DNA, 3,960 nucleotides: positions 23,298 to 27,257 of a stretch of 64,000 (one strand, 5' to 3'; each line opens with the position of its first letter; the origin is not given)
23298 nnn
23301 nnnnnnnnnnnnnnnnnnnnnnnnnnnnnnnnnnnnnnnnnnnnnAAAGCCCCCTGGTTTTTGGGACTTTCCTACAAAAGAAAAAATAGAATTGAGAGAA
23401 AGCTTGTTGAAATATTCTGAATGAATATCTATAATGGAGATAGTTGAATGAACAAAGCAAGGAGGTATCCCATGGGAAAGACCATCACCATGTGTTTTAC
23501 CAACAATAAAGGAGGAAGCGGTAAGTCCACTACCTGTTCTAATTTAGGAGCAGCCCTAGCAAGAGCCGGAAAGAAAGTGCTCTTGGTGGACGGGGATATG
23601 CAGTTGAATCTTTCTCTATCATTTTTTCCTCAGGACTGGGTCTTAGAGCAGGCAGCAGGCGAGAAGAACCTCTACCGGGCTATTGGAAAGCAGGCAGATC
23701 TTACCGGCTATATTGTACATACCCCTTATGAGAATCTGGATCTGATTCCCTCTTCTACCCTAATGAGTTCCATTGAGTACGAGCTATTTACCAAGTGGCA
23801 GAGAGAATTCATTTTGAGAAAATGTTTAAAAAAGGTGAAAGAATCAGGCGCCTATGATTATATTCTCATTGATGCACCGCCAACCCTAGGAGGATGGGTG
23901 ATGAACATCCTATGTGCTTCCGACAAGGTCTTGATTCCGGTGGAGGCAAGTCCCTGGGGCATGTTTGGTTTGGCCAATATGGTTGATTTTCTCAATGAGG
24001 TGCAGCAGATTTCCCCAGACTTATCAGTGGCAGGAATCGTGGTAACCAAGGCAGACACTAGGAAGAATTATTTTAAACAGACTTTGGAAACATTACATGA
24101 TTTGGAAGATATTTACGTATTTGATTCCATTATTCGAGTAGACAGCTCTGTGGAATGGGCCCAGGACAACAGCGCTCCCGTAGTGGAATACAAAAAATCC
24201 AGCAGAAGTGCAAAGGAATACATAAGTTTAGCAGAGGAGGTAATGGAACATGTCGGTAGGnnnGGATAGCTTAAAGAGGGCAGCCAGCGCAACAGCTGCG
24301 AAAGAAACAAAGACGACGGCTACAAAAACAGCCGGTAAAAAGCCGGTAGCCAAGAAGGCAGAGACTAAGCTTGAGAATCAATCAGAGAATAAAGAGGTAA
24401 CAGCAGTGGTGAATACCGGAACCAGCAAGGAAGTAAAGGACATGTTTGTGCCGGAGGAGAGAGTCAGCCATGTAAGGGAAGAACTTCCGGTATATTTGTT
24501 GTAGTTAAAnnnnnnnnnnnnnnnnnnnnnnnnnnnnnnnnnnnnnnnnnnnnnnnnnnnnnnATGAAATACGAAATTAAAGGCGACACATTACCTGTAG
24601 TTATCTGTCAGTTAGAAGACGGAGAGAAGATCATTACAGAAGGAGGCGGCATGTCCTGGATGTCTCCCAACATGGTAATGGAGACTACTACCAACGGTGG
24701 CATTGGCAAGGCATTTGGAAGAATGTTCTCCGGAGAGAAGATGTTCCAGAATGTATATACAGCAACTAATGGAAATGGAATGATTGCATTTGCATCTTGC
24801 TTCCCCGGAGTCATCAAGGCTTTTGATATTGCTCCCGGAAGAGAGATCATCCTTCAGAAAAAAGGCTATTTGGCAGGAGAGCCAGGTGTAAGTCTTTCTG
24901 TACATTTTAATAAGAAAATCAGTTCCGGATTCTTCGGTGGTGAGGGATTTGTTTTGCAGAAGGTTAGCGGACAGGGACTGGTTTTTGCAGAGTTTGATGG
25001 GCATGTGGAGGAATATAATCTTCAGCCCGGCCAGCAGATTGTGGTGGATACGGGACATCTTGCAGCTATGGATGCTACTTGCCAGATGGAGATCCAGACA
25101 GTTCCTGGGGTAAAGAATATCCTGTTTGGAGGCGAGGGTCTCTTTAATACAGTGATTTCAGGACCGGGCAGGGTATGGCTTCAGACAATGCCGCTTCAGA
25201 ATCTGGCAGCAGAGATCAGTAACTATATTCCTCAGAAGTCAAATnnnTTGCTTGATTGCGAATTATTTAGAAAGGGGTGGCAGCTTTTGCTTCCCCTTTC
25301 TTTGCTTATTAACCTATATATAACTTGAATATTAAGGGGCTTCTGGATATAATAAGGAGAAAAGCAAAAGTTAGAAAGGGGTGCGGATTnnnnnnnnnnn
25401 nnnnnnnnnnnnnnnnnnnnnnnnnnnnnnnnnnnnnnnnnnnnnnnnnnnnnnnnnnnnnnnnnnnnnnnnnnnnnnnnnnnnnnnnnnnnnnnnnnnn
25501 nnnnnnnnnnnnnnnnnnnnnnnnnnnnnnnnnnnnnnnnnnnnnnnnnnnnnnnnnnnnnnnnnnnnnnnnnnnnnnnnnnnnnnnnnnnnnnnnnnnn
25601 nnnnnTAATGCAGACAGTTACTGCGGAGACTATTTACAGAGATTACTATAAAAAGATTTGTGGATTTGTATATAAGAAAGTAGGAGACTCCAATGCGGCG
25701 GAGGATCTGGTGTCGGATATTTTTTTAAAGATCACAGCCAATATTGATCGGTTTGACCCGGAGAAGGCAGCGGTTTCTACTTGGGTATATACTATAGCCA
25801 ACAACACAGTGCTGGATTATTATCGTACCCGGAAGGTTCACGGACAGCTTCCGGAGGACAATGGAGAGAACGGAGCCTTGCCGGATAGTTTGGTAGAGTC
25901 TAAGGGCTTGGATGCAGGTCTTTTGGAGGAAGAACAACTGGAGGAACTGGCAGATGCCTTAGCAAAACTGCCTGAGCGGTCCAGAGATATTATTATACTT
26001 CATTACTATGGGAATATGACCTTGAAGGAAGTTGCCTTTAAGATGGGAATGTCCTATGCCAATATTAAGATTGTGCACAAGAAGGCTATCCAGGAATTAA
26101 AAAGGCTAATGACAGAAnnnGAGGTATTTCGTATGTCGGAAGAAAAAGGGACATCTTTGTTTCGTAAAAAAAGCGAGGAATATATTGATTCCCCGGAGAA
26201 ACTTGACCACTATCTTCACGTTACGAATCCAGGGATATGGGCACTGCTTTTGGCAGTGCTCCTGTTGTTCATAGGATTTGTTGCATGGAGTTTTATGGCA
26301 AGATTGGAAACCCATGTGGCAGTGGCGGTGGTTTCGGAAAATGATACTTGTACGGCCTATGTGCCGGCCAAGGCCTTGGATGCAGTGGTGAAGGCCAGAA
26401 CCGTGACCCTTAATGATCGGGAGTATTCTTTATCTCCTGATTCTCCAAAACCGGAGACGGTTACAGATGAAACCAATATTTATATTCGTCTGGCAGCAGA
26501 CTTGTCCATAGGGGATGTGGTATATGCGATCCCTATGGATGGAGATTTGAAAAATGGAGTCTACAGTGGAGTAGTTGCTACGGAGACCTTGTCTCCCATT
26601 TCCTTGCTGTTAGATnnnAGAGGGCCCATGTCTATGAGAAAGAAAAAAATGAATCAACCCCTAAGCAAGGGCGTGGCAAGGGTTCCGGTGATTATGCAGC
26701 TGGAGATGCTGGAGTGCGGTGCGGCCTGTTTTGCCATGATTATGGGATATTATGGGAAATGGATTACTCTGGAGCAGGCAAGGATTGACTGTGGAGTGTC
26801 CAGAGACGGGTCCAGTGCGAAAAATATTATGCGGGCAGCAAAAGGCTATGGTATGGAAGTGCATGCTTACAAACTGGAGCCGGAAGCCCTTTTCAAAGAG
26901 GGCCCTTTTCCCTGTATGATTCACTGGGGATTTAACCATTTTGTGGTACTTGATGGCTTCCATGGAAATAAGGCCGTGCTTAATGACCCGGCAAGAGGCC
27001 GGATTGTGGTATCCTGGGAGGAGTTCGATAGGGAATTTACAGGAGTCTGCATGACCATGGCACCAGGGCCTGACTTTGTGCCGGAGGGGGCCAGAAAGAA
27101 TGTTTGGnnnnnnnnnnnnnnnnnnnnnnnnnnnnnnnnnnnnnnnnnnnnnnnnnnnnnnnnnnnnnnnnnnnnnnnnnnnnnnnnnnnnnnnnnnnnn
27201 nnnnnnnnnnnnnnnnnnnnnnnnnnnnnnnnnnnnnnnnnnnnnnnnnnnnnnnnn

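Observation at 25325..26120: Double-glycine-type peptide translationally coupled to an ECF-like sigma factor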

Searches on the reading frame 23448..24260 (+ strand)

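Call 5: search_protein_families(library=pfam, proteins=[window:23448-24260:+], max_evalue=0.01)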
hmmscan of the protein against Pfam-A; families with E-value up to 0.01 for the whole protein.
window:23448-24260:+ (271 aa): 11 families
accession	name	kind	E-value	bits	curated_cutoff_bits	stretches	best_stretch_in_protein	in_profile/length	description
PF13614.12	AAA_31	-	4.4e-54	183.5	27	1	14-192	3-175/177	AAA domain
PF01656.29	CbiA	-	7.3e-20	71.6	25.4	1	16-242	2-123/125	CobQ/CobB/MinD/ParA nucleotide binding domain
PF00142.24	Fer4_NifH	-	3e-12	47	25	2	20-52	7-39/271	4Fe-4S iron sulfur cluster binding proteins, NifH/frxC family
PF10609.15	ParA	-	6.2e-10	39.3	27.1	1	18-51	9-42/246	NUBPL iron-transfer P-loop NTPase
PF06564.18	CBP_BcsQ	-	9.3e-09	35.6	21.3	1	16-166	5-146/234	Cellulose biosynthesis protein BcsQ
PF02374.21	ArsA_ATPase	-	4.1e-08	33.2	24.3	1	16-146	4-135/305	Anion-transporting ATPase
PF09140.17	MipZ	-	3.7e-07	30.2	20.7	1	15-52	3-40/262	ATPase MipZ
PF07015.17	VirC1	-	0.0003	20.6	24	0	16-52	5-41/231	VirC1 protein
PF00448.28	SRP54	-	0.00054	20.1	22.7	0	23-51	11-39/196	SRP54-type protein, GTPase domain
PF16575.11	CLP1_P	-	0.0014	18.9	26.6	1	23-51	4-32/188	mRNA cleavage and polyadenylation factor CLP1 P-loop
PF03308.22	MeaB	-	0.0091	15.5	23.1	0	10-47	31-67/273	Methylmalonyl Co-A mutase-associated GTPase MeaB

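Call 6: search_protein_families(library=ncbifam, proteins=[window:23448-24260:+], max_evalue=0.01)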
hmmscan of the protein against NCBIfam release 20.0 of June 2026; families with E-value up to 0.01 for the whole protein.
window:23448-24260:+ (271 aa): 29 families (the best 25 are shown)
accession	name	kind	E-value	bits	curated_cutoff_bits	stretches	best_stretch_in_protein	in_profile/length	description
NF041546.1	ParA_partition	equivalog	5.7e-27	94.6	180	2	124-264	67-203/203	ParA family partition ATPase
TIGR01969.1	minD_arch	subfamily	1.4e-22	80.1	201.75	1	14-267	2-232/251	cell division ATPase MinD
TIGR03453.1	partition_RepA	equivalog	4.8e-21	75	348.45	1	11-193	103-289/387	plasmid partitioning protein RepA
NF041283.1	PrgP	equivalog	5.8e-18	65.2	400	1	13-242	3-235/297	ParA superfamily DNA segregation protein PrgP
NF010259.0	PRK13705.1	equivalog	2.6e-15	56.3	725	1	14-188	108-284/388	plasmid-partitioning protein SopA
TIGR03371.1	cellulose_yhjQ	equivalog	3e-15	56.4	157.85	1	20-268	9-244/246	cellulose biosynthesis protein BcsQ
TIGR01007.1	eps_fam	subfamily_domain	8e-15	54.9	108.05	1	14-146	19-138/204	polysaccharide biosynthesis tyrosine autokinase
TIGR01968.1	minD_bact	equivalog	2.2e-14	53.4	212.9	1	16-265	5-236/261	septum site-determining protein MinD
NF010443.0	PRK13869.1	subfamily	1.3e-13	50.5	446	1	14-184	123-297/405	plasmid-partitioning protein RepA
NF047398.1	AAA_KGGVGR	domain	2.8e-09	37.6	90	1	14-143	4-149/190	KGGVGR-motif variant AAA ATPase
TIGR01287.1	nifH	equivalog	7.8e-09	35.2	394.35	1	20-51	7-38/275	nitrogenase iron protein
NF033200.1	F430_CfbC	exception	1.9e-08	34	402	1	20-51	7-38/260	Ni-sirohydrochlorin a,c-diamide reductive cyclase ATP-dependent reductase subunit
TIGR03018.1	pepcterm_TyrKin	hypoth_equivalog_domain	2.5e-08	33.5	230.65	1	14-182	37-196/207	XrtA-associated tyrosine autokinase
NF008568.0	PRK11519.1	equivalog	5.1e-08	31.6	1068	1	20-147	534-647/720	tyrosine-protein kinase Wzc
NF053622.1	ATPseBagAMYCTU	equivalog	6.8e-08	32.3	400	1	15-49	9-43/325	ATPase BagA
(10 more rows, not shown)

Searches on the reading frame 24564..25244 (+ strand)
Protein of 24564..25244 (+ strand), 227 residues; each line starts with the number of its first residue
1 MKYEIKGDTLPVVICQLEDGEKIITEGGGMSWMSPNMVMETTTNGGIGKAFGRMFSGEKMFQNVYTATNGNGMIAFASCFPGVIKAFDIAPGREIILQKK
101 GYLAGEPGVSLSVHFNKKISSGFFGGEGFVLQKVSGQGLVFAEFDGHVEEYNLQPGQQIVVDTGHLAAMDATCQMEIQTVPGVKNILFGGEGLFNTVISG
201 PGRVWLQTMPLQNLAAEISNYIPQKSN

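Call 5: search_protein_families(library=pfam, proteins=[window:24564-25244:+], max_evalue=0.01)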
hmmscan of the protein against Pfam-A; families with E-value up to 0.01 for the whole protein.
window:24564-25244:+ (227 aa): 1 family
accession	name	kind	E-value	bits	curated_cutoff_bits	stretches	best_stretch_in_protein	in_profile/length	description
PF01987.23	AIM24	-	6.3e-72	242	25.7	1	3-209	1-205/205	Mitochondrial biogenesis AIM24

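Call 6: search_protein_families(library=ncbifam, proteins=[window:24564-25244:+], max_evalue=0.01)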
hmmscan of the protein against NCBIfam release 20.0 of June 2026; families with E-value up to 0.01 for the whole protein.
window:24564-25244:+ (227 aa): 1 family
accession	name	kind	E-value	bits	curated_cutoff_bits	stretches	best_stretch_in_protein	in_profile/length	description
TIGR00266.1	TIGR00266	hypoth_equivalog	1.3e-32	113.2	96.6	1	1-219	1-215/222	TIGR00266 family protein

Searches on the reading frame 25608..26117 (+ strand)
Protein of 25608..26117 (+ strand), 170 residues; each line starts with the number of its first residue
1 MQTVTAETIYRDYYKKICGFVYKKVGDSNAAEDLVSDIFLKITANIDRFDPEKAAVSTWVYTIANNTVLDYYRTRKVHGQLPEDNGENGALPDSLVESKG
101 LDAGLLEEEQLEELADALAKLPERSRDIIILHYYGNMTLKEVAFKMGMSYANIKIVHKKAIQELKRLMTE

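Call 5: search_protein_families(library=pfam, proteins=[window:25608-26117:+], max_evalue=0.01)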
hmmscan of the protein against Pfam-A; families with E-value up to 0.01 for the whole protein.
window:25608-26117:+ (170 aa): 4 families
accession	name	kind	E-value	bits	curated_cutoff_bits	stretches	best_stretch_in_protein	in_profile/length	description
PF04542.20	Sigma70_r2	-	4.1e-19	68.6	24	1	9-76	1-69/71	Sigma-70 region 2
PF04545.22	Sigma70_r4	-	1.2e-12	47.6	24.1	1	117-165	1-49/50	Sigma-70, region 4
PF08281.18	Sigma70_r4_2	-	2.6e-11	43.5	25.7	1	112-154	2-44/54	Sigma-70, region 4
PF04822.18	Takusan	-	0.005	17.1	28.1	1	126-170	37-80/85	Takusan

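Call 6: search_protein_families(library=ncbifam, proteins=[window:25608-26117:+], max_evalue=0.01)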
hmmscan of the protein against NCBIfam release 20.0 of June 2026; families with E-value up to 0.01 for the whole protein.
window:25608-26117:+ (170 aa): 116 families (the best 25 are shown)
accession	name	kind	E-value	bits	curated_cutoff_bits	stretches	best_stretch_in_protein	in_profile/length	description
TIGR02937.1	sigma70-ECF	superfamily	2.2e-32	111.9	42.9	1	7-167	4-164/165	sigma-70 family RNA polymerase sigma factor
TIGR02952.1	Sig70_famx2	equivalog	7.3e-30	104.1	206.45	1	8-168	15-170/170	ECF subfamily RNA polymerase sigma factor, BldN family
TIGR02985.1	Sig70_bacteroi1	subfamily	3.4e-29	102.2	126.4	1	7-166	4-160/162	RNA polymerase sigma-70 factor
TIGR02950.1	SigM_subfam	subfamily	1.4e-26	93.3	147.95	1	7-168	3-158/159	RNA polymerase sigma factor, SigM family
NF007215.0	PRK09637.1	equivalog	3e-26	92.5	212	1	6-169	3-155/181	RNA polymerase sigma factor SigZ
NF006930.0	PRK09415.1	subfamily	7.6e-24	84.5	198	1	7-170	19-177/179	RNA polymerase factor sigma C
TIGR02959.1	SigZ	equivalog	1.3e-23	83.7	168.65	1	11-168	2-148/170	RNA polymerase sigma factor SigZ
TIGR02983.1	SigE-fam_strep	subfamily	4.7e-23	81.9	141.55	1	7-169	9-159/162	SigE family RNA polymerase sigma factor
NF004113.0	PRK05602.1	equivalog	5.3e-22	78.5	208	1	21-168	62-201/211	RNA polymerase sigma factor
NF009166.1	PRK12513.1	equivalog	1.7e-21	76.8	206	1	7-169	25-187/193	RNA polymerase sigma factor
NF007223.0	PRK09641.1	equivalog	3.6e-20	72.6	209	1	13-166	27-182/187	RNA polymerase sigma factor SigW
NF009172.0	PRK12519.1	subfamily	1.9e-18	66.7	222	1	8-169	33-190/194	RNA polymerase sigma factor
NF007216.0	PRK09638.1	equivalog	2.1e-18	66.7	194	1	8-168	22-174/180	RNA polymerase sigma factor SigY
TIGR02948.1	SigW_bacill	equivalog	6.7e-18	65.4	243.1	1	13-166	27-182/187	RNA polymerase sigma factor SigW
NF007220.0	PRK09639.1-5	equivalog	6.3e-17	61.9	260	1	7-169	6-165/181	RNA polymerase sigma factor SigX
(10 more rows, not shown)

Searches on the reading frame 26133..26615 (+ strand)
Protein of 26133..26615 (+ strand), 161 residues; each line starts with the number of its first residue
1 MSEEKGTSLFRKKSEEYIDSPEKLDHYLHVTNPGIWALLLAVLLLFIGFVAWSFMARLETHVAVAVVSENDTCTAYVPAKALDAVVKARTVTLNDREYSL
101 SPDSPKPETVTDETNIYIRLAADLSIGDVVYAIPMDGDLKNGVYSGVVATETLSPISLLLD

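Call 5: search_protein_families(library=pfam, proteins=[window:26133-26615:+], max_evalue=0.01)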
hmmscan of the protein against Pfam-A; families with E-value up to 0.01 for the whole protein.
window:26133-26615:+ (161 aa): 0 families

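Call 6: search_protein_families(library=ncbifam, proteins=[window:26133-26615:+], max_evalue=0.01)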
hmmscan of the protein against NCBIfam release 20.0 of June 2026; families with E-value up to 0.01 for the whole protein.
window:26133-26615:+ (161 aa): 1 family
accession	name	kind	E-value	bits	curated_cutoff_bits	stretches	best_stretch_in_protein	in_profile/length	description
TIGR03794.1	NHLM_micro_HlyD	equivalog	0.0052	15.7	156.2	1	19-63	3-47/421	NHLP bacteriocin system secretion protein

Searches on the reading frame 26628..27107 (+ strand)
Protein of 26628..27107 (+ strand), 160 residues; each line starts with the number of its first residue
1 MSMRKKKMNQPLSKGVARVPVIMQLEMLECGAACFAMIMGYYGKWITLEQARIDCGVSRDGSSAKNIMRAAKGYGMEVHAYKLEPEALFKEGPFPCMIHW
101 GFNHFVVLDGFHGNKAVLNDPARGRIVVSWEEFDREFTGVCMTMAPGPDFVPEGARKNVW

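Call 51: search_solved_structures(query=window:26628-27107:+, max_evalue=0.001, show_alignments=2)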
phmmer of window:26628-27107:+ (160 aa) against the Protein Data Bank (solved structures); distinct sequences matched with E-value up to 0.001: 12.
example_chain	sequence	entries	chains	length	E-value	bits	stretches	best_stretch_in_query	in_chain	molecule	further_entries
6mpz_A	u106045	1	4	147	5e-61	208.5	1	5-147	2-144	Double Glycine Motif Protease domain from AMS/PCAT Transporter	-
8hf6_A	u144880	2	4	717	5.3e-14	55.5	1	24-158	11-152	Competence factor transporting ATP-binding protein/permease ComA | Transport/processing ATP-binding protein ComA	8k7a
8hf4_A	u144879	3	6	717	5.3e-14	55.5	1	24-158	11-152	Transport/processing ATP-binding protein ComA | Competence factor transporting ATP-binding protein/permease ComA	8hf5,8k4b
8hf7_A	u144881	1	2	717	5.3e-14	55.5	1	24-158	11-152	Competence factor transporting ATP-binding protein/permease ComA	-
7n87_A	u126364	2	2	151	4e-12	49.4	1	21-150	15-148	ABC-type bacteriocin transporter | Peptidase C39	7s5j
8vp3_A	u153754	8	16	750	4.4e-12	49.3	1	21-151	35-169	ABC-type bacteriocin transporter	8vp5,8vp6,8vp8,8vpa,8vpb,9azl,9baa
4s0f_A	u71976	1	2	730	4.4e-12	49.3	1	21-151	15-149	ABC-type bacteriocin transporter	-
4ry2_A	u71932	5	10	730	4.4e-12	49.3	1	21-151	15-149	ABC-type bacteriocin transporter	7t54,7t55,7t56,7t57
3k8u_A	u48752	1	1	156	7.5e-12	48.5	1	21-153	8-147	Putative ABC transporter, ATP-binding protein ComA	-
5xe8_A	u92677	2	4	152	8.3e-12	48.4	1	21-153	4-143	Putative ABC transporter, ATP-binding protein ComA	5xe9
6v9z_A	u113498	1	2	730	8.2e-11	45.1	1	21-151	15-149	ABC-type bacteriocin transporter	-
8vp9_A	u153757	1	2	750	3.2e-09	40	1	22-151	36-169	ABC-type bacteriocin transporter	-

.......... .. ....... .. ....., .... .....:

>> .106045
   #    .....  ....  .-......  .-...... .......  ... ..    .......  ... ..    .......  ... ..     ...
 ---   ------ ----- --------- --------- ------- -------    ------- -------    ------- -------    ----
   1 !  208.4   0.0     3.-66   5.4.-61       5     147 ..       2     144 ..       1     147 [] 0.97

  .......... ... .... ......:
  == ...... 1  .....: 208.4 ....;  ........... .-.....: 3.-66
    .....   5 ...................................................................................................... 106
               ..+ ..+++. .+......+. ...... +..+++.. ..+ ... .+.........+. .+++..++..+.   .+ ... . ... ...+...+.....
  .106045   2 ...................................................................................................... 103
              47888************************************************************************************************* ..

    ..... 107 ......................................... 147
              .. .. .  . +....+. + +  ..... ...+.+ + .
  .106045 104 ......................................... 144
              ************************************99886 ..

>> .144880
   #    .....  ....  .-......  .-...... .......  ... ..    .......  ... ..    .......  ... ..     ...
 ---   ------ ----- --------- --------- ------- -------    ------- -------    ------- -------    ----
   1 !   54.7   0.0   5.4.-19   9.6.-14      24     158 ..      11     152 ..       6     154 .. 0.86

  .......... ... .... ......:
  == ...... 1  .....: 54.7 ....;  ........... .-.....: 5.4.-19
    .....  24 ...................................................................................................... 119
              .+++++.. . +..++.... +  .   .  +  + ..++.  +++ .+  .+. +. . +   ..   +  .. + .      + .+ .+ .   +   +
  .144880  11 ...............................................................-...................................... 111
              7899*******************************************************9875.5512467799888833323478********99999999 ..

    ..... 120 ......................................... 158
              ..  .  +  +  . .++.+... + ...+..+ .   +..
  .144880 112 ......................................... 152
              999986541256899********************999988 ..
